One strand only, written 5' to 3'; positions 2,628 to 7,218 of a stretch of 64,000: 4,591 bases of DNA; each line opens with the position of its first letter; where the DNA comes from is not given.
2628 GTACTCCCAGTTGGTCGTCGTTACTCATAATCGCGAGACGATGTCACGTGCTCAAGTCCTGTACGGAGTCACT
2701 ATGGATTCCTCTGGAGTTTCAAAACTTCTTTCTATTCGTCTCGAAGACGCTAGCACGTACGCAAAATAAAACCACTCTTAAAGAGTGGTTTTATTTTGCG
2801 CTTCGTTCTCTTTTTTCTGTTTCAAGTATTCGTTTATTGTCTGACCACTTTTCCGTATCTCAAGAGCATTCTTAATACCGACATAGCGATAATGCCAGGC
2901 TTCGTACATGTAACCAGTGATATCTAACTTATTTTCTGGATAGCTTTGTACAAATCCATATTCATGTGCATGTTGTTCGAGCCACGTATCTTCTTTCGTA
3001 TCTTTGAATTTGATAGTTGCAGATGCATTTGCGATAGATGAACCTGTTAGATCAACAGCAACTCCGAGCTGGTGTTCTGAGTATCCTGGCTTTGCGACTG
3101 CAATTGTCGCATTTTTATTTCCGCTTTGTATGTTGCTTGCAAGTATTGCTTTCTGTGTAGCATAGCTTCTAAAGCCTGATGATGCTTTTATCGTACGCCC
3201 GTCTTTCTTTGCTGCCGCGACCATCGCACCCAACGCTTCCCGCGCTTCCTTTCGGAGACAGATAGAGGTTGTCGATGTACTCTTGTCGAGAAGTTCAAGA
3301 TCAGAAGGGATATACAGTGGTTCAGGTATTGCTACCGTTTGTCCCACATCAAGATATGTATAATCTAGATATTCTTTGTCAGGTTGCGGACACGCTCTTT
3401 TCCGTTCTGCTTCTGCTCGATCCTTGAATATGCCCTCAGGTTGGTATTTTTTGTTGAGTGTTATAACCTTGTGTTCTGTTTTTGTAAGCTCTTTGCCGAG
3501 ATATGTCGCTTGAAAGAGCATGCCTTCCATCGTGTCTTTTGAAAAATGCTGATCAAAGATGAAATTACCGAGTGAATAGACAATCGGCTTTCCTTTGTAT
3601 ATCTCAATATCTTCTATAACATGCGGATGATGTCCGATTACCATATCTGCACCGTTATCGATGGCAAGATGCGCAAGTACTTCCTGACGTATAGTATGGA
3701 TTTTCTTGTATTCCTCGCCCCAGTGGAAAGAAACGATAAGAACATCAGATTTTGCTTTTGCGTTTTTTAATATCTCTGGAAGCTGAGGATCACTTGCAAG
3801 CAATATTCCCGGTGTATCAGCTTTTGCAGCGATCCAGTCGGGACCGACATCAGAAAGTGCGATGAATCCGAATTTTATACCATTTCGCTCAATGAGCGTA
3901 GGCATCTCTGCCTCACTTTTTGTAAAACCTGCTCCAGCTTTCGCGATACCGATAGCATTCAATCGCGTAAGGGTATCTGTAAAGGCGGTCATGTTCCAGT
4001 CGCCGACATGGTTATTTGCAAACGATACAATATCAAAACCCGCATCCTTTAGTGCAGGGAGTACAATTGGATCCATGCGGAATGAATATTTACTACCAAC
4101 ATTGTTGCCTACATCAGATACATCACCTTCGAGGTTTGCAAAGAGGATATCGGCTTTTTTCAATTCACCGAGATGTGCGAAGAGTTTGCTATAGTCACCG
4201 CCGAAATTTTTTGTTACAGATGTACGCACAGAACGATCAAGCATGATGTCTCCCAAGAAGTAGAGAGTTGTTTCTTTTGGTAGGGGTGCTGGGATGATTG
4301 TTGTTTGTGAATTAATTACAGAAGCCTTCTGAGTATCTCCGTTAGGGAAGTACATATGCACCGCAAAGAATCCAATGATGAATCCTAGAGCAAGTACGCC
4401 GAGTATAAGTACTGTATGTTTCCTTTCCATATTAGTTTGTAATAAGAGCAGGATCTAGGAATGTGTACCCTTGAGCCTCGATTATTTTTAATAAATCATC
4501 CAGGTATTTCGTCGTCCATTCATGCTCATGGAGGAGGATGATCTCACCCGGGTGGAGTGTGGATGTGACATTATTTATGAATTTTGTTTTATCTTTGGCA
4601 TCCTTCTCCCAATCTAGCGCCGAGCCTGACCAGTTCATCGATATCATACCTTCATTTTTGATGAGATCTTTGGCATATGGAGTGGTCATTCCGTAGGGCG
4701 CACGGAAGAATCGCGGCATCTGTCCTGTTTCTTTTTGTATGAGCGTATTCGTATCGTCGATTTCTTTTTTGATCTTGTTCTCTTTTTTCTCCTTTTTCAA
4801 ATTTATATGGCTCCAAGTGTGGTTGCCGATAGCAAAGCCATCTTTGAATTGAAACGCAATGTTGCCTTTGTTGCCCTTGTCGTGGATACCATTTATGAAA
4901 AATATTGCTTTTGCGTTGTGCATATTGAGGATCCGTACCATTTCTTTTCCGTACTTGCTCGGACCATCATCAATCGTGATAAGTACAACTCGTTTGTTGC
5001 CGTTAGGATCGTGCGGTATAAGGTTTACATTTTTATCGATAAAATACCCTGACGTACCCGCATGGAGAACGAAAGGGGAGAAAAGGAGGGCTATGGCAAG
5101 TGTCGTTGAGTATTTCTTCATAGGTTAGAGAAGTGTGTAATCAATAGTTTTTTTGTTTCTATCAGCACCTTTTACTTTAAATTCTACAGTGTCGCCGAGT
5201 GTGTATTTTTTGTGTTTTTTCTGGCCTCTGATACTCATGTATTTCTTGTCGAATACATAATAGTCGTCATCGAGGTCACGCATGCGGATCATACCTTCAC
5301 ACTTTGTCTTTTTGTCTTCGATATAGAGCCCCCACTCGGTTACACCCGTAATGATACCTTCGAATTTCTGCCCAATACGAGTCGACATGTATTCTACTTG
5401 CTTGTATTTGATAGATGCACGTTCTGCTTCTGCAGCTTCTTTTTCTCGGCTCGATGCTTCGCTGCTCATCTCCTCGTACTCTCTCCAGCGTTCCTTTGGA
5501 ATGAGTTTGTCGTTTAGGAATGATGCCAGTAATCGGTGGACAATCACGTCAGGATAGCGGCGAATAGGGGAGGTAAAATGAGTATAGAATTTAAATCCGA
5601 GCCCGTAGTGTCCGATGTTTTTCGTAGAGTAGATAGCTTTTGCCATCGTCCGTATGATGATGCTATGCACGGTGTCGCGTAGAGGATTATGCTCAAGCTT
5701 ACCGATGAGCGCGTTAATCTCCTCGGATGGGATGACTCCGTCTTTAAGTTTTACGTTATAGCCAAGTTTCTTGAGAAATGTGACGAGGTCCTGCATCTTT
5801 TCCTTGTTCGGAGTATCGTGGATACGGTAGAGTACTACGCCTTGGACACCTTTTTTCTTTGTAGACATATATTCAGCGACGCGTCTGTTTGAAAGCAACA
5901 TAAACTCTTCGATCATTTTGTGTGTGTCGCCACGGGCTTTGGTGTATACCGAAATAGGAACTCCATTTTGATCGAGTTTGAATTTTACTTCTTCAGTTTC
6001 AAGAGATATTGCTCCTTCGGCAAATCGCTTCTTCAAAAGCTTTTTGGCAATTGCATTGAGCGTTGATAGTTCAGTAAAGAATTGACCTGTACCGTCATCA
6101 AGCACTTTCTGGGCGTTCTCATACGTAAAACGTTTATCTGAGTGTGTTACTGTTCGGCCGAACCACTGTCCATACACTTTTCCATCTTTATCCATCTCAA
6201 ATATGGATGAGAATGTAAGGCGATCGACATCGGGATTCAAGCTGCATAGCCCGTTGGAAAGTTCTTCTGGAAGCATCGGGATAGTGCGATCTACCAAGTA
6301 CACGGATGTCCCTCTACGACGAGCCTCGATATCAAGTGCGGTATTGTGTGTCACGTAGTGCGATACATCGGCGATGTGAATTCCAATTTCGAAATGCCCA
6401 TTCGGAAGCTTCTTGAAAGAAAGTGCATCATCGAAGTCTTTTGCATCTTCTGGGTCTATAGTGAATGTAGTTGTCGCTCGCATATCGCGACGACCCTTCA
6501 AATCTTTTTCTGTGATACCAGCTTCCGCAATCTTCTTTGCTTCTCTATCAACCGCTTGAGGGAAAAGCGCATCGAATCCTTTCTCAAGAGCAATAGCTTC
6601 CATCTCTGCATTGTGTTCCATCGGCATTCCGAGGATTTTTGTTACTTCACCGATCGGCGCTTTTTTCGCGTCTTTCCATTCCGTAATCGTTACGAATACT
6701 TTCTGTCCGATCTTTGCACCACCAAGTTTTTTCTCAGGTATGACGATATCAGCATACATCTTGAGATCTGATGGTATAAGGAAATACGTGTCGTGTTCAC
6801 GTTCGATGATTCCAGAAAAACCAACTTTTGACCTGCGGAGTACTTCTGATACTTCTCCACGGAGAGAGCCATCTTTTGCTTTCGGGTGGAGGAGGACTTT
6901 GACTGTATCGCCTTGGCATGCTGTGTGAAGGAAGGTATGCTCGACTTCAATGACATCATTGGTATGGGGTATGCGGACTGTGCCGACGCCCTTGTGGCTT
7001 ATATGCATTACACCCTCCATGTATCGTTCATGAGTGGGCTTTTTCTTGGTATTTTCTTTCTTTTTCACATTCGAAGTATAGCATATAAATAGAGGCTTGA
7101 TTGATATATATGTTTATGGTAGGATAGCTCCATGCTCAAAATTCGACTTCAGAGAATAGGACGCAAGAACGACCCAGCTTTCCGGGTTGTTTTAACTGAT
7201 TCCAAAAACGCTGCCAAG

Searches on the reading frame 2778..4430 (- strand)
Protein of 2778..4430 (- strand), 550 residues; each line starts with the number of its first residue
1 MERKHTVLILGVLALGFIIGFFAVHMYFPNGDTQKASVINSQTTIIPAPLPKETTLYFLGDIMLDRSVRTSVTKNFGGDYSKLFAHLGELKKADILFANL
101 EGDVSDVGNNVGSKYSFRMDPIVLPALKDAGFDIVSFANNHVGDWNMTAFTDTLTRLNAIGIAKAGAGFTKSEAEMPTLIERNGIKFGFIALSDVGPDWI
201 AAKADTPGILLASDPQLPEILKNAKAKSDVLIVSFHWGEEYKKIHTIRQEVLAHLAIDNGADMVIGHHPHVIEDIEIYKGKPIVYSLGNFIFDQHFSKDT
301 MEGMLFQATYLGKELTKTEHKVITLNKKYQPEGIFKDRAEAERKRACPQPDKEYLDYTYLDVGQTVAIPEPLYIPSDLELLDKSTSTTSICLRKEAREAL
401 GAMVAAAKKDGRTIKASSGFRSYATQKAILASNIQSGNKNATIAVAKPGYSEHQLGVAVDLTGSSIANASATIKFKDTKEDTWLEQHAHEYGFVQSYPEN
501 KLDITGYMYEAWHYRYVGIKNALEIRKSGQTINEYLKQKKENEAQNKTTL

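Call 40: search_protein_families(library=pfam, proteins=[window:2778-4430:-], max_evalue=0.001)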
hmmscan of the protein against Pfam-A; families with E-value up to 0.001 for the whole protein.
window:2778-4430:- (550 aa): 2 families
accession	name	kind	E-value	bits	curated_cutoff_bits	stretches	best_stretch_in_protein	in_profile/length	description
PF09587.15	PGA_cap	-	1.1e-68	231.9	27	1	55-294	1-255/255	Bacterial capsule synthesis protein PGA_cap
PF02557.22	VanY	-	3.5e-38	130.8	25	1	391-518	3-131/132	D-alanyl-D-alanine carboxypeptidase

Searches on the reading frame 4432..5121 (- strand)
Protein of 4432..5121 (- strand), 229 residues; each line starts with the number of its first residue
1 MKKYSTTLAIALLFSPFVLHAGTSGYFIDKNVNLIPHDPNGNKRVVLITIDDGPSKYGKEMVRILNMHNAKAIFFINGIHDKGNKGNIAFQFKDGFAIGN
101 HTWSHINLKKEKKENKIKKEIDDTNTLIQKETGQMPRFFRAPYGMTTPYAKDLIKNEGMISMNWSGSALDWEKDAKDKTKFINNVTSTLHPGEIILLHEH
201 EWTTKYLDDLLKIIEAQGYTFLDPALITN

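Call 40: search_protein_families(library=pfam, proteins=[window:4432-5121:-], max_evalue=0.001)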
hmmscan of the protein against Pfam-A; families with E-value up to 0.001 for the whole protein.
window:4432-5121:- (229 aa): 1 family
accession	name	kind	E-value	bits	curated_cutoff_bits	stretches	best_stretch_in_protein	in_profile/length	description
PF01522.26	Polysacc_deac_1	-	6.2e-28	97.7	23.1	1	40-158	3-120/124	Polysaccharide deacetylase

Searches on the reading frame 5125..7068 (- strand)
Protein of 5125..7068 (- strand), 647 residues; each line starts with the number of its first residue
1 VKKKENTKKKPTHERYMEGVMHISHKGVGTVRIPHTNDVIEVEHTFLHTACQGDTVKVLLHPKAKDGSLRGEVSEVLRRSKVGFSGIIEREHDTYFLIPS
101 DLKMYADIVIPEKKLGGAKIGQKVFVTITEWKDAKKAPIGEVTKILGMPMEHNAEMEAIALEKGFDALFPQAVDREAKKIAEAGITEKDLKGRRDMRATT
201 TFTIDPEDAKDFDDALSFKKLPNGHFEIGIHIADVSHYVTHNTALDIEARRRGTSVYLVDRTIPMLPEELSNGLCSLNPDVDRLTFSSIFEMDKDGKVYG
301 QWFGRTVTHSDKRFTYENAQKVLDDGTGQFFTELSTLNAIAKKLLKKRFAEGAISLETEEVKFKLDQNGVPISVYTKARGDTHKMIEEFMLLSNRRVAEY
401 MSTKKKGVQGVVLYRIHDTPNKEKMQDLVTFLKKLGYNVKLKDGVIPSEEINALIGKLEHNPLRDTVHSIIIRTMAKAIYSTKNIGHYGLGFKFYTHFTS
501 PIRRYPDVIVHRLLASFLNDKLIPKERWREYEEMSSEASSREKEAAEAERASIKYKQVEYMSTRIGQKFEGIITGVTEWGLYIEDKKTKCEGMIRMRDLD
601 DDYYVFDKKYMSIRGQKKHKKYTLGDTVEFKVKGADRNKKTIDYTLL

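Call 40: search_protein_families(library=pfam, proteins=[window:5125-7068:-], max_evalue=0.001)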
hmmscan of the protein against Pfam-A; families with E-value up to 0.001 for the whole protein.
window:5125-7068:- (647 aa): 5 families
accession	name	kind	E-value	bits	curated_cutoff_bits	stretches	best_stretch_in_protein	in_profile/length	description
PF00773.25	RNB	-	7.4e-111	371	29.3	1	193-519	1-325/326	RNB domain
PF17876.7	CSD2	-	7.2e-22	77.7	26.2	1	96-170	1-74/74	Cold shock domain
PF00575.29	S1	-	7.2e-10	39.5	22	1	564-643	3-70/74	S1 RNA binding domain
PF17849.7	OB_Dis3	-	6.7e-08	32.9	22.8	1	96-163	3-76/77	Dis3-like cold-shock domain 2 (CSD2)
PF08206.17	OB_RNB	-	2.6e-05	24.3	24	0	96-145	12-58/58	Ribonuclease B OB domain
